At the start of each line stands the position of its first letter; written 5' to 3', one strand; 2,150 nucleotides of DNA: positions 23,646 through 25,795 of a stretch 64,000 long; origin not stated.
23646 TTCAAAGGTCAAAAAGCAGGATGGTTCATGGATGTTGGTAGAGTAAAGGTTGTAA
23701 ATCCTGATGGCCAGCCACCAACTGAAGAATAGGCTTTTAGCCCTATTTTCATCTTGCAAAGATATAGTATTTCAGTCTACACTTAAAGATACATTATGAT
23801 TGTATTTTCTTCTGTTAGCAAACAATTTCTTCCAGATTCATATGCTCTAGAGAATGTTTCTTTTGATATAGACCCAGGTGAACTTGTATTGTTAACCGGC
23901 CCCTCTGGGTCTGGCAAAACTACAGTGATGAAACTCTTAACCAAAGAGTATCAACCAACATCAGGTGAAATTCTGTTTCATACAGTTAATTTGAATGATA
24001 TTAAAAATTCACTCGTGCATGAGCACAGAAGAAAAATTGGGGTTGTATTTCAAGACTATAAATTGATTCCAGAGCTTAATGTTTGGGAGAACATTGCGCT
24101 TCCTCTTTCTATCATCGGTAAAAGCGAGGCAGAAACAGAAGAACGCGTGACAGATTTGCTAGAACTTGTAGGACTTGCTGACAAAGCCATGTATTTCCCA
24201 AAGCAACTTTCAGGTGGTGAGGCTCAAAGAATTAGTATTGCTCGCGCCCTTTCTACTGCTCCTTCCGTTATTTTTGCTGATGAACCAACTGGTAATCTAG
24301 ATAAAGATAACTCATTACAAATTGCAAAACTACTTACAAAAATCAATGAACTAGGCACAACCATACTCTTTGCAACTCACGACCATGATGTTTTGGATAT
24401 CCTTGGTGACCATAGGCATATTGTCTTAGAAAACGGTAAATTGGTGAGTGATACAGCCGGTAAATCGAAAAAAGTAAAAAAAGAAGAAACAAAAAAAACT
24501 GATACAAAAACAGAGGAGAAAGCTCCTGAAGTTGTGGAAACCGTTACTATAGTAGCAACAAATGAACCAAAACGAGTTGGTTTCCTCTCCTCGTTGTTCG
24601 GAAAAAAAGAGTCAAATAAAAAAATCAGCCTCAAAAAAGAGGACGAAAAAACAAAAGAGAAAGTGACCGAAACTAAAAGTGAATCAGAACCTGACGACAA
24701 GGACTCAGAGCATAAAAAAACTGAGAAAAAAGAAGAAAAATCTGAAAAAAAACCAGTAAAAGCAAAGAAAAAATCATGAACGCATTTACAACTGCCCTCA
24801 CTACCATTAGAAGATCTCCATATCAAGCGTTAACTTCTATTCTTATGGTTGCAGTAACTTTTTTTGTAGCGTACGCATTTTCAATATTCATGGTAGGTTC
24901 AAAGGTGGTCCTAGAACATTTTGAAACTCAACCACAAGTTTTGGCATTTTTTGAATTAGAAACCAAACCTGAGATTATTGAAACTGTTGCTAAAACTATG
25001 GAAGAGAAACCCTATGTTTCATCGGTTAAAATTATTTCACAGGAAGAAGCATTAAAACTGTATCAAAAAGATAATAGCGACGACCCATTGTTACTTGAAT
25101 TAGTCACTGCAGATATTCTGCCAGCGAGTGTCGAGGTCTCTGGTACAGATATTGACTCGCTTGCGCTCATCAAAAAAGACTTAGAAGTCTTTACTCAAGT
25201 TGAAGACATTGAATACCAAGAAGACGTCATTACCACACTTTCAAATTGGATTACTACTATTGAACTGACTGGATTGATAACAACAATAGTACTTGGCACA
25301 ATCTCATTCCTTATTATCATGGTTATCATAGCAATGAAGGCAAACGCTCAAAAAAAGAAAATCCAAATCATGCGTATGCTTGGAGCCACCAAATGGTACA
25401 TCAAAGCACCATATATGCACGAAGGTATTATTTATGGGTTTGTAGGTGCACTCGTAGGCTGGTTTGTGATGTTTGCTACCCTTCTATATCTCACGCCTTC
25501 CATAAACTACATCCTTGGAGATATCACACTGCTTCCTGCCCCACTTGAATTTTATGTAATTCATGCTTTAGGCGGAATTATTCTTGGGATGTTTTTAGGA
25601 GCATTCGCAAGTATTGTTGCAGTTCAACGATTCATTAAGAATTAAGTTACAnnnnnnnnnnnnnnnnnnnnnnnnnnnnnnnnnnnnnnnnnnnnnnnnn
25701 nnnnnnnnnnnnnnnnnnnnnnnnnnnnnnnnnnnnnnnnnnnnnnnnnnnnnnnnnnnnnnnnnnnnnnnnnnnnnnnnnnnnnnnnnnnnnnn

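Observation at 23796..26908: FtsEX module whose downstream coiled-coil partner carries a papain-fold (C39-like) domain, plus an approx. 100-aa K/E-rich tail on FtsE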

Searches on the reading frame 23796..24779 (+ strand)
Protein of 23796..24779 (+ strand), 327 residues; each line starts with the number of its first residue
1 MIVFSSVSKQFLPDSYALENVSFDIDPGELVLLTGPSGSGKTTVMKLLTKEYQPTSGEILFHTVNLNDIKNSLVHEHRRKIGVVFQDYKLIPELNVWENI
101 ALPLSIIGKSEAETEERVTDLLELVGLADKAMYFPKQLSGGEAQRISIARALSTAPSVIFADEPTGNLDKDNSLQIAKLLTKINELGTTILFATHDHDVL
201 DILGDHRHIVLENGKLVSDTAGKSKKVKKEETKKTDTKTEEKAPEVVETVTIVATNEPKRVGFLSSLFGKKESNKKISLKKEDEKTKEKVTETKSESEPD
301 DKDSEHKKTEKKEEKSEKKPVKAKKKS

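Call 3: search_protein_families(library=pfam, proteins=[window:23796-24779:+], max_evalue=0.1)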
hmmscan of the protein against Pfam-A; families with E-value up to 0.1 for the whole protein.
window:23796-24779:+ (327 aa): 34 families (the best 25 are shown)
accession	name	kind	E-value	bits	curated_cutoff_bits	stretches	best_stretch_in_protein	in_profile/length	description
PF00005.33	ABC_tran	-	4.6e-37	128.1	25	1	18-165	1-136/137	ABC transporter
PF00004.35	AAA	-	7.2e-07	30.2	21.2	1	31-88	1-53/131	ATPase family associated with various cellular activities (AAA)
PF20720.3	nSTAND3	-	9.7e-06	25.8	27.2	1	30-80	19-67/155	Novel STAND NTPase 3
PF03215.21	Rad17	-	9.9e-06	26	23.8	1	20-71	37-87/186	Rad17 P-loop domain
PF13476.12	AAA_23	-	4.7e-05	24.6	27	1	16-48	10-39/201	AAA domain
PF25199.1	nSTAND_NTPase5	-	7.5e-05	23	34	1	27-61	40-75/145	Novel STAND NTPase 5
PF13191.12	AAA_16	-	9.2e-05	23.4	32.6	1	29-67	25-61/167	AAA ATPase domain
PF13401.12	AAA_22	-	0.00016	22.5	27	1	30-56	7-33/130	AAA domain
PF13555.12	AAA_29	-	0.00029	21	27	1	20-45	14-39/61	P-loop containing region of AAA domain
PF13238.12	AAA_18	-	0.0003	21.7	29.4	1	31-64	1-32/128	AAA domain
PF13304.12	AAA_21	-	0.00086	19.9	27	1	31-48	2-19/304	AAA domain, putative AbiEii toxin, Type IV TA system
PF13604.12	AAA_30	-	0.0013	18.9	27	1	29-57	19-47/191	AAA domain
PF13173.12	AAA_14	-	0.0015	19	27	1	29-71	3-42/129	AAA domain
PF13521.12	AAA_28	-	0.0044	17.7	27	1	31-59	2-31/164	AAA domain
PF06414.18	Zeta_toxin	-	0.0064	16.4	22.3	1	30-60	18-48/199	Zeta toxin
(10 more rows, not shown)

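Call 4: search_protein_families(library=ncbifam, proteins=[window:23796-24779:+], max_evalue=0.1)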
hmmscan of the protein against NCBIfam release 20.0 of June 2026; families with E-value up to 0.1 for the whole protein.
window:23796-24779:+ (327 aa): 194 families (the best 25 are shown)
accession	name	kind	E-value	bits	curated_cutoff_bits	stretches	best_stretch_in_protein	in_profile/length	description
TIGR02673.1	FtsE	equivalog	2.4e-74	249.6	264.85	1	1-215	1-214/214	cell division ATP-binding protein FtsE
TIGR02211.1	LolD_lipo_ex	equivalog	4.9e-51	173.3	307.75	1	17-217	20-220/221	lipoprotein-releasing ABC transporter ATP-binding protein LolD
TIGR02982.1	heterocyst_DevA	subfamily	5.8e-50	169.9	295.8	1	18-216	21-219/220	ABC exporter ATP-binding subunit, DevA family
TIGR03608.1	L_ocin_972_ABC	subfamily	5e-48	163.3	254.85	1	7-201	4-198/206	putative bacteriocin export ABC transporter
NF008639.0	PRK11629.1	equivalog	1.5e-47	162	360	1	17-218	25-226/234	lipoprotein-releasing ABC transporter ATP-binding protein LolD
TIGR02314.1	ABC_MetN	equivalog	3.2e-47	161.2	499.7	1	3-220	3-223/343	methionine ABC transporter ATP-binding protein MetN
TIGR02315.1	ABC_phnC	equivalog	1.6e-46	158.7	266.1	1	1-232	1-238/243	phosphonate ABC transporter ATP-binding protein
TIGR00968.1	3a0106s01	subfamily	2.5e-45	154.8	342.75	1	2-227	1-218/237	sulfate ABC transporter ATP-binding protein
NF040933.2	ABC_arch_GlcV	equivalog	2.8e-45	154.8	450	1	3-217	4-221/357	glucose ABC transporter ATP-binding protein GlcV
NF038007.1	ABC_ATP_DarD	equivalog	4e-45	154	375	1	16-201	19-205/218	darobactin export ABC transporter ATP-binding protein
NF007826.0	PRK10535.1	equivalog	1.1e-44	152.7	966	1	17-236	23-241/648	macrolide ABC transporter ATP-binding protein/permease MacB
NF007027.0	PRK09493.1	equivalog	1.7e-44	152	379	1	1-223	1-221/240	glutamine ABC transporter ATP-binding protein GlnQ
TIGR03265.1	PhnT2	equivalog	2.8e-44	151.8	457.7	1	5-216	8-213/353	putative 2-aminoethylphosphonate ABC transporter ATP-binding protein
TIGR01186.1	proV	subfamily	6.6e-44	150.5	326.6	1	16-217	7-209/363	betaine/proline/choline family ABC transporter ATP-binding protein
NF007879.0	PRK10584.1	equivalog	3.8e-43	147.8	336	1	18-217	26-225/228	putative ABC transporter ATP-binding protein YbbA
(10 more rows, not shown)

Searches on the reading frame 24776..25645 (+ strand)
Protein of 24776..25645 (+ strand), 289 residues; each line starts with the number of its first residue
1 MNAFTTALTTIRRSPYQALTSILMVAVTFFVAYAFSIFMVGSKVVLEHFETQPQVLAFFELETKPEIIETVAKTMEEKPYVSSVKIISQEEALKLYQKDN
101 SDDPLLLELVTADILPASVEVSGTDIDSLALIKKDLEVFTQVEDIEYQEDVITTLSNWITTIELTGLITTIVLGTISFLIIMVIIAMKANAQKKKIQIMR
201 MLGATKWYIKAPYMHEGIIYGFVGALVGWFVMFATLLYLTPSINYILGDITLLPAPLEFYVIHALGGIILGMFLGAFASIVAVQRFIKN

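Call 3: search_protein_families(library=pfam, proteins=[window:24776-25645:+], max_evalue=0.1)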
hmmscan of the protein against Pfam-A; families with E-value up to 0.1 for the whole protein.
window:24776-25645:+ (289 aa): 3 families
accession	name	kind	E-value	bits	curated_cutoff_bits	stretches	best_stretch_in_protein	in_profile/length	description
PF18075.7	FtsX_ECD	-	7.4e-13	49.4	23.5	1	54-145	2-96/96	FtsX extracellular domain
PF02687.27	FtsX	-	4.5e-11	43.3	25.5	1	170-288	4-117/120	FtsX-like permease C-terminal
PF15915.11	BAT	-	0.021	15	25.8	1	54-127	40-111/156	GAF and HTH_10 associated domain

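Call 4: search_protein_families(library=ncbifam, proteins=[window:24776-25645:+], max_evalue=0.1)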
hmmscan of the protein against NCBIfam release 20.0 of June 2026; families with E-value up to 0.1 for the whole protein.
window:24776-25645:+ (289 aa): 10 families
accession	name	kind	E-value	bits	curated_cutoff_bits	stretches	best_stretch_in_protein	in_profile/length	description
TIGR00439.2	FtsX_Gneg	equivalog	2.3e-48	164.9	255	1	3-288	4-292/292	permease-like cell division protein FtsX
NF038347.1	FtsX_Gpos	exception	4.9e-43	147.6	225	1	4-288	8-296/296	permease-like cell division protein FtsX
NF038346.1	FtsX_actino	exception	1.2e-30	106.9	250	1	67-288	80-307/308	permease-like cell division protein FtsX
NF008357.0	PRK11146.1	exception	2e-07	30.2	439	1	167-246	274-352/414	lipoprotein-releasing ABC transporter permease subunit LolE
TIGR02213.1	lolE_release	exception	5.4e-07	28.8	540.35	1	167-246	271-349/411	lipoprotein-releasing ABC transporter permease subunit LolE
TIGR02212.1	lolCE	equivalog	4.7e-05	22.5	362.45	1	166-246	270-349/411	lipoprotein-releasing ABC transporter permease subunit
TIGR01654.1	bact_immun_7tm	subfamily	0.0016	17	189.35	1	148-240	152-242/681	bacteriocin-associated integral membrane protein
TIGR03434.1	ADOP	subfamily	0.0061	14.7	622.3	1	186-241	294-349/803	ADOP family duplicated permease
NF053758.1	ChrTpTrnRegChrS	equivalog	0.0083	15.9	250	1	53-93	72-112/158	chromate efflux transcriptional regulator ChrS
TIGR04179.1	rhombo_lipo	equivalog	0.045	13.1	150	1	62-90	62-90/259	rhombotarget lipoprotein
